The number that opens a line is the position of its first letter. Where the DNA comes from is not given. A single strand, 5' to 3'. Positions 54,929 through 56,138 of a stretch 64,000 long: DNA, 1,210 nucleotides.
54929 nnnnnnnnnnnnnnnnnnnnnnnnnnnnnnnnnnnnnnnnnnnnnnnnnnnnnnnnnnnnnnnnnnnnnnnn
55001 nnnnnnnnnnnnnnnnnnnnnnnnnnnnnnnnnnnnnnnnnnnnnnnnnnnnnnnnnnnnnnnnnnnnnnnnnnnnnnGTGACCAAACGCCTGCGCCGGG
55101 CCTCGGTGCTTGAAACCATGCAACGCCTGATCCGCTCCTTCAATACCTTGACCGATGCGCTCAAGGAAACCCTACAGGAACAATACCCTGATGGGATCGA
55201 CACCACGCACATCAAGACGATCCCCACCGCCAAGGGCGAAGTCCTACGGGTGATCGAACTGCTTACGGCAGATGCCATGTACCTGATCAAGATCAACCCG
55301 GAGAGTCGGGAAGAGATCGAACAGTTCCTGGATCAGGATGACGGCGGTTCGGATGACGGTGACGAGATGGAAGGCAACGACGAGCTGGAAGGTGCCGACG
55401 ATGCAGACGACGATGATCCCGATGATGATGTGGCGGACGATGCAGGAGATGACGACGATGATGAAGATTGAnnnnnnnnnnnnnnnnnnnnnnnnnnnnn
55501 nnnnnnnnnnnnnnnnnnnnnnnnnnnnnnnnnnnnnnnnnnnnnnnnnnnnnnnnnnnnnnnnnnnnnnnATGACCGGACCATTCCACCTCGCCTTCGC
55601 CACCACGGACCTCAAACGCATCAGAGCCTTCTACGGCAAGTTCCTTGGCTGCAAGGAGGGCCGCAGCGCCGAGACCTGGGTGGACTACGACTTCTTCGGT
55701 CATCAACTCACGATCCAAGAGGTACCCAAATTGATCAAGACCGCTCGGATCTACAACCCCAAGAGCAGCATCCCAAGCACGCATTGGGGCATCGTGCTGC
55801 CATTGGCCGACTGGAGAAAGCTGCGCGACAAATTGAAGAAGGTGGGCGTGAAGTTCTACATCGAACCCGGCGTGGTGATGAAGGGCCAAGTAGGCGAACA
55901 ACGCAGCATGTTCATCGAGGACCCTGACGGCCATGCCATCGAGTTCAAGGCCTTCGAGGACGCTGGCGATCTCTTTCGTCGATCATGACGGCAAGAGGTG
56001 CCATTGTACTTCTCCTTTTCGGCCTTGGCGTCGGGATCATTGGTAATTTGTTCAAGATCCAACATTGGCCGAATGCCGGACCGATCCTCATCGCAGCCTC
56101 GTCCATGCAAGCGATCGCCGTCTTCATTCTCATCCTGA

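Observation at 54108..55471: Deoxyhypusine-synthase-like gene translationally coupled to a protein with a 45-residue poly-Asp/Glu tail, next to arginine decarboxylase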

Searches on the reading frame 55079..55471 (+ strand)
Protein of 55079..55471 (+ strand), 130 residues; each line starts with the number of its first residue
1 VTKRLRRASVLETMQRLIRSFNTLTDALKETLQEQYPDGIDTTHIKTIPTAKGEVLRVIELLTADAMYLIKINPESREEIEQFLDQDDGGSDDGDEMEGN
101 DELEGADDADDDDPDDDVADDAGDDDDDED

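Call 3: search_protein_families(library=pfam, proteins=[window:55079-55471:+], max_evalue=0.1)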
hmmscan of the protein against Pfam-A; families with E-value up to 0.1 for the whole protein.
window:55079-55471:+ (130 aa): 2 families
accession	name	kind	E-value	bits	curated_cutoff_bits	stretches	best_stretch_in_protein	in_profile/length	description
PF10105.14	DUF2344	-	0.0081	16.5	23.8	1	25-87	74-129/176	Uncharacterized protein conserved in bacteria (DUF2344)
PF09849.14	DUF2076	-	0.041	14.4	38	1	75-128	212-265/265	Uncharacterized protein conserved in bacteria (DUF2076)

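Call 4: search_protein_families(library=ncbifam, proteins=[window:55079-55471:+], max_evalue=0.1)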
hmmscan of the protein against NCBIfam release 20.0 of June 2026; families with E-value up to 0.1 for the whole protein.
window:55079-55471:+ (130 aa): 3 families
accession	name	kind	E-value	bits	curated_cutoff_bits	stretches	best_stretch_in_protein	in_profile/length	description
NF005105.0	PRK06545.1-3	equivalog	0.0048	15.8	524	1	47-84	302-339/367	prephenate dehydrogenase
TIGR03936.1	sam_1_link_chp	equivalog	0.031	14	71.9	1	26-87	75-136/209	TIGR03936 family radical SAM-associated protein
NF011557.0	PRK14981.2-3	equivalog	0.041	14.1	133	1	4-88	4-85/105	DNA-directed RNA polymerase subunit F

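Call 5: find_homologous_proteins(query=window:55079-55468:+, max_evalue=0.01)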
Query seq(130 aa) (130 aa): 462 proteins with E <= 0.01 among 775 candidates; the best 120 are listed.
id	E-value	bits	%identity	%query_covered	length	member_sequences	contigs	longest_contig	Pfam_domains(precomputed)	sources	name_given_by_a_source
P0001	1.0e-73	263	100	100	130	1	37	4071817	-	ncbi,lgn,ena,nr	ncbi:MAG: hypothetical protein KBF67_10030 [Flavobacteriales bacterium]|nr:hypothetical protein [Fla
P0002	2.3e-73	262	99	100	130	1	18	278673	-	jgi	jgi:hypothetical protein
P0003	2.0e-63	230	99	90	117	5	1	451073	-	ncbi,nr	ncbi:MAG: hypothetical protein IPG11_11145 [Flavobacteriales bacterium]|nr:hypothetical protein [Fla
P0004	1.0e-54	202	99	75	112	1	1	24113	-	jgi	jgi:uncharacterized protein with gpF-like domain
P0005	5.5e-46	173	87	75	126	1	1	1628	-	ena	-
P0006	2.5e-45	171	85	65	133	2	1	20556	-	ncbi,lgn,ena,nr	ncbi:MAG TPA: hypothetical protein PLB89_17525 [Flavobacteriales bacterium]|nr:hypothetical protein 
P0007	3.3e-45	171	87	75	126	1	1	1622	-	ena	-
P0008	4.8e-45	170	80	75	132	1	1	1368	-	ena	-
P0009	6.4e-45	170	88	74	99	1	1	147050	-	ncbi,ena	-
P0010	6.6e-45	170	82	69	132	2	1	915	-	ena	-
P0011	2.1e-44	168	88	60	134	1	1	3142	-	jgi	jgi:hypothetical protein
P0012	2.1e-44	168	83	72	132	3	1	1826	-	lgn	-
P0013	2.4e-44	168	83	65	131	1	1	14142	-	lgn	-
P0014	2.7e-44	168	91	57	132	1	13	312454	-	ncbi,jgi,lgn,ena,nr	ncbi:MAG: hypothetical protein KDB95_09945 [Flavobacteriales bacterium]|nr:hypothetical protein [Fla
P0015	7.1e-44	167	82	74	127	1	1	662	-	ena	-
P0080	1.8e-38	149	76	55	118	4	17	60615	-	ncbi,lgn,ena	-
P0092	6.4e-38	147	70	86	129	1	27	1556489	-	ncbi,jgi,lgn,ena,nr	ncbi:MAG: hypothetical protein IPN85_01685 [Flavobacteriales bacterium]|nr:hypothetical protein [Fla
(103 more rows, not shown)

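Call 11: find_encoding_contigs(protein=P0092, flank=6000, max_places=3)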
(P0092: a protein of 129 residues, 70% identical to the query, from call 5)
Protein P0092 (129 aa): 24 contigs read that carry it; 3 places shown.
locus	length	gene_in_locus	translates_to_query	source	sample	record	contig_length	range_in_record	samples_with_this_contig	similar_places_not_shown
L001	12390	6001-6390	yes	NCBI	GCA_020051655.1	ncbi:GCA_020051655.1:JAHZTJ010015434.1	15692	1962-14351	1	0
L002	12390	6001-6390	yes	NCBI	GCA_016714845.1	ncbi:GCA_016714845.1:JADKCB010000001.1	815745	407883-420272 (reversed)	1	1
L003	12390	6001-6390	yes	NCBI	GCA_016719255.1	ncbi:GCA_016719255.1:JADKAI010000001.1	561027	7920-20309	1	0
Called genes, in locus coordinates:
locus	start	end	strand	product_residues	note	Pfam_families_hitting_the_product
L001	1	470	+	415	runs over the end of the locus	PF12704:MacB_PCD, PF02687:FtsX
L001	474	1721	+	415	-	PF12704:MacB_PCD, PF02687:FtsX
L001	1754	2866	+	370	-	PF25919:BSH_CusB (faint), PF25917:BSH_RND (weak), PF25973:BSH_CzcB (weak), PF25984:BSH_YknX, PF25885:HH_EMRA (weak), PF25881:HH_YBHG (weak), PF25990:Beta-barrel_YknX (faint)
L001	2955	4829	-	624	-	PF13581:HATPase_c_2 (faint), PF02518:HATPase_c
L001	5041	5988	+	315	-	PF01916:DS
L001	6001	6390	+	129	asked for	-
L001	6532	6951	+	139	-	PF00903:Glyoxalase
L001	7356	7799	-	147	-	-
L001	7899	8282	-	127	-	PF07661:MORN_2 (faint)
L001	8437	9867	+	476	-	PF03062:MBOAT, PF13813:MBOAT_2 (faint)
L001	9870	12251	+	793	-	PF16822:ALGX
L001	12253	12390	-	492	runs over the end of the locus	?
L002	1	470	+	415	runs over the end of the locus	PF12704:MacB_PCD, PF02687:FtsX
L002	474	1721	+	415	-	PF12704:MacB_PCD, PF02687:FtsX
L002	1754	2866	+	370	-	PF25919:BSH_CusB (faint), PF25917:BSH_RND (weak), PF25973:BSH_CzcB (weak), PF25984:BSH_YknX, PF25885:HH_EMRA (weak), PF25881:HH_YBHG (weak), PF25990:Beta-barrel_YknX (faint)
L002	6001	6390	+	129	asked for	-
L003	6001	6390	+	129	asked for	-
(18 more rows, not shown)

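Call 12: find_encoding_contigs(protein=P0080, flank=6000, max_places=3)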
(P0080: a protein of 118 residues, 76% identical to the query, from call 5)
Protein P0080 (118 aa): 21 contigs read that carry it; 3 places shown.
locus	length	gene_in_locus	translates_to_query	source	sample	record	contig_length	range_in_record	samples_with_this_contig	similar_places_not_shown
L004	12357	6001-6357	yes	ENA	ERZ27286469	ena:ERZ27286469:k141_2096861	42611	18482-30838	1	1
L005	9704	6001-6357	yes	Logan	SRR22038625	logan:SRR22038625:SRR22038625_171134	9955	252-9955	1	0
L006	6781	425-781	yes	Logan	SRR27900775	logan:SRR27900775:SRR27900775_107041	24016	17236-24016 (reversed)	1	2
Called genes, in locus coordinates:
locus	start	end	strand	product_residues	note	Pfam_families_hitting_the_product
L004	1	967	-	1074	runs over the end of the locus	PF00873:ACR_tran, PF03176:MMPL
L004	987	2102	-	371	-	PF25919:BSH_CusB (faint), PF00364:Biotin_lipoyl (faint), PF25917:BSH_RND, PF25973:BSH_CzcB (weak), PF25997:BSH_YhbJ (faint), PF25954:Beta-barrel_RND_2, PF25989:YknX_C, PF25967:RND-MFP_C (weak), +2 more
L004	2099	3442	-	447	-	PF02321:OEP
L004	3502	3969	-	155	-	-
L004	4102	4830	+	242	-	PF18962:Por_Secre_tail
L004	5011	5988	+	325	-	PF01916:DS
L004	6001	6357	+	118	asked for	-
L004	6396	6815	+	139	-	PF00903:Glyoxalase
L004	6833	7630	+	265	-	PF00756:Esterase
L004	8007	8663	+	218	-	PF13787:HXXEE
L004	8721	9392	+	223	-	PF02308:MgtC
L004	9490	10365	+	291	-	PF13292:DXP_synthase_N, PF00456:Transketolase_N, PF00676:E1_dh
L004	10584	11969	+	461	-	PF00092:VWA (faint), PF13519:VWA_2 (weak)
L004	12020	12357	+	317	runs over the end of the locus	PF02779:Transket_pyr, PF02780:Transketolase_C, PF22613:Transketolase_C_1 (weak)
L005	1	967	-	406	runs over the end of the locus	?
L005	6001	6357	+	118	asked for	-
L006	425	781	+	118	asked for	-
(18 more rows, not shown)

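Call 13: predict_structure(alignment_id=A2)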
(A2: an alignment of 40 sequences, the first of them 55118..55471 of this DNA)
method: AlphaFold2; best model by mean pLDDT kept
length: 117 residues; sequences in the alignment: 40
mean_pLDDT: 72.7   pTM: 0.48
mean pLDDT of the five models: 72.7, 71.7, 67.2, 62.1, 60.3
residues with pLDDT >= 90: 11; 70-90: 60; 50-70: 30; < 50: 16
segments of 3 or more residues with pLDDT < 50: 75-81
pLDDT, mean of each block of 10 residues (from residue 1): 84 88 85 85 89 88 82 57 50 48 53 60
secondary structure, 60 per line:
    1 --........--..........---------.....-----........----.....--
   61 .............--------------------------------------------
elements in order: E3-7 H13-22 E32-36 E42-49 E54-58 H61-73

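Call 61: fold_search(model_id=the predicted structure, library=viral)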
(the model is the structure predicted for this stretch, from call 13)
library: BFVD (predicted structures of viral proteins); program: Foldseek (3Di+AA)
matches with E <= 10: 1047; with E <= 0.001: 0
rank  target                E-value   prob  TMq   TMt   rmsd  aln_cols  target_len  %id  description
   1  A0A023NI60            2.6e-02  0.77  0.21  0.31  10.5        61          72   11  (no name in the UniProt tables at hand)
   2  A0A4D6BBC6            3.2e-02  0.85  0.25  0.38   5.5        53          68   19  (no name in the UniProt tables at hand)
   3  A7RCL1                3.9e-02  0.63  0.30  0.32  14.8        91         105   12  (no name in the UniProt tables at hand)
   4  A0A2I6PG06            7.1e-02  0.75  0.26  0.37   9.4        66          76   11  (no name in the UniProt tables at hand)
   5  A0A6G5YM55            8.1e-02  0.66  0.27  0.33  11.5        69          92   14  (no name in the UniProt tables at hand)
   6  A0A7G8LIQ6            8.7e-02  0.23  0.21  0.30  11.1        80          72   20  Uncharacterized protein [Gordonia phage Rabbitrun]
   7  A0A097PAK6            9.3e-02  0.94  0.22  0.24   2.0        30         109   27  Uncharacterized protein [Delftia phage RG-2014]
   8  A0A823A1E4            1.1e-01  0.30  0.22  0.20   6.9        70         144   14  (no name in the UniProt tables at hand)
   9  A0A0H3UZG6            1.1e-01  0.23  0.19  0.31  10.3        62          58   11  (no name in the UniProt tables at hand)
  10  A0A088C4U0            1.1e-01  0.82  0.26  0.24   6.9        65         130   17  (no name in the UniProt tables at hand)
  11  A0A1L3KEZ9            1.1e-01  0.20  0.19  0.06  12.8        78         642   14  (no name in the UniProt tables at hand)
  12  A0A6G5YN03            1.2e-01  0.57  0.24  0.29   6.4        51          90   20  (no name in the UniProt tables at hand)
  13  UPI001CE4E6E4         1.3e-01  0.38  0.28  0.10   7.3        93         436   11  (no name look-up for this kind of identifier)
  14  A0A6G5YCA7            1.4e-01  0.44  0.24  0.34   9.4        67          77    9  (no name in the UniProt tables at hand)
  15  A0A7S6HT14            1.6e-01  0.44  0.26  0.24   5.3        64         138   11  Homing endonuclease [Escherichia phage JEP7]
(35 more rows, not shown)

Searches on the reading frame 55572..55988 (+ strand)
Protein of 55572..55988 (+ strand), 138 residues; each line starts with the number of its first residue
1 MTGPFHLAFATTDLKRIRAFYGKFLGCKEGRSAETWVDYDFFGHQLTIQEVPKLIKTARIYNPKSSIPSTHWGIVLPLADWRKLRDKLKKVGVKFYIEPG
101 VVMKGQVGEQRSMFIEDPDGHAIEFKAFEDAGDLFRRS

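Call 3: search_protein_families(library=pfam, proteins=[window:55572-55988:+], max_evalue=0.1)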
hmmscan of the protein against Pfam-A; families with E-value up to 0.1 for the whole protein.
window:55572-55988:+ (138 aa): 4 families
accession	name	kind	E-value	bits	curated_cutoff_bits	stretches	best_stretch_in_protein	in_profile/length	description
PF00903.31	Glyoxalase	-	1.4e-09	38.9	20.6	1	6-125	4-121/121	Glyoxalase/Bleomycin resistance protein/Dioxygenase superfamily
PF18029.7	Glyoxalase_6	-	0.0046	18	23.6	1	7-122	2-102/106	Glyoxalase-like domain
PF13669.12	Glyoxalase_4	-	0.0058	17.4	27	1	6-40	2-39/109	Glyoxalase/Bleomycin resistance protein/Dioxygenase superfamily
PF12681.13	Glyoxalase_2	-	0.0067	16.8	30.1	1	11-125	8-113/118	Glyoxalase-like domain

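Call 4: search_protein_families(library=ncbifam, proteins=[window:55572-55988:+], max_evalue=0.1)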
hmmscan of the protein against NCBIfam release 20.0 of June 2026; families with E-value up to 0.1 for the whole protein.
window:55572-55988:+ (138 aa): 26 families (the best 25 are shown)
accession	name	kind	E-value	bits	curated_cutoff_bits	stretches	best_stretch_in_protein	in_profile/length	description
NF003152.0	PRK04101.1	equivalog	2.7e-06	27.7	171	1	5-127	6-118/139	metallothiol transferase FosB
NF000496.2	Fos_GSH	equivalog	2.3e-05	24.5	180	1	3-126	4-115/136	fosfomycin resistance glutathione transferase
NF000221.4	FosA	exception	4.6e-05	23.4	250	1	3-127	4-116/137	FosA family fosfomycin resistance glutathione transferase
NF000339.2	fos-Crono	exception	0.00024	21.3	275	1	3-126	3-111/134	FosA family fosfomycin resistance glutathione transferase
NF000026.1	154989_fosA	exception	0.00033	20.8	275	1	6-126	7-115/141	FosA/FosA2 family fosfomycin resistance glutathione transferase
NF038306.1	fosM_gen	equivalog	0.00059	20.2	255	1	4-127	4-117/137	FosM family fosfomycin resistance protein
NF007629.0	PRK10291.1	equivalog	0.0006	19.7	246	1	6-132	5-130/135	lactoylglutathione lyase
NF032892.0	fosA7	exception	0.0019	18.3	305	1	56-129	52-118/140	FosA7 family fosfomycin resistance glutathione transferase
TIGR00068.2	glyox_I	equivalog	0.0019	18.1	120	1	68-125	85-137/143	lactoylglutathione lyase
NF000494.1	FosF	exception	0.002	18.2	280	1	2-127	3-111/132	fosfomycin resistance glutathione transferase FosF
NF041541.1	fosBx1_fam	exception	0.0023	18.3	290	1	3-127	4-118/138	FosBx1 family fosfomycin resistance bacillithiol transferase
NF000094.1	354827590_fosA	exception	0.0028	17.8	275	1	2-126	3-112/135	FosA family fosfomycin resistance glutathione transferase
NF033933.0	fosA8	exception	0.0048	17.1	300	1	57-127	53-116/138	FosA8 family fosfomycin resistance glutathione transferase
NF000495.1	FosK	exception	0.006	16.4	280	1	2-127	3-111/132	fosfomycin resistance glutathione transferase FosK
TIGR02295.1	HpaD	equivalog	0.0064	15.7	321.4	1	9-125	10-115/298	3,4-dihydroxyphenylacetate 2,3-dioxygenase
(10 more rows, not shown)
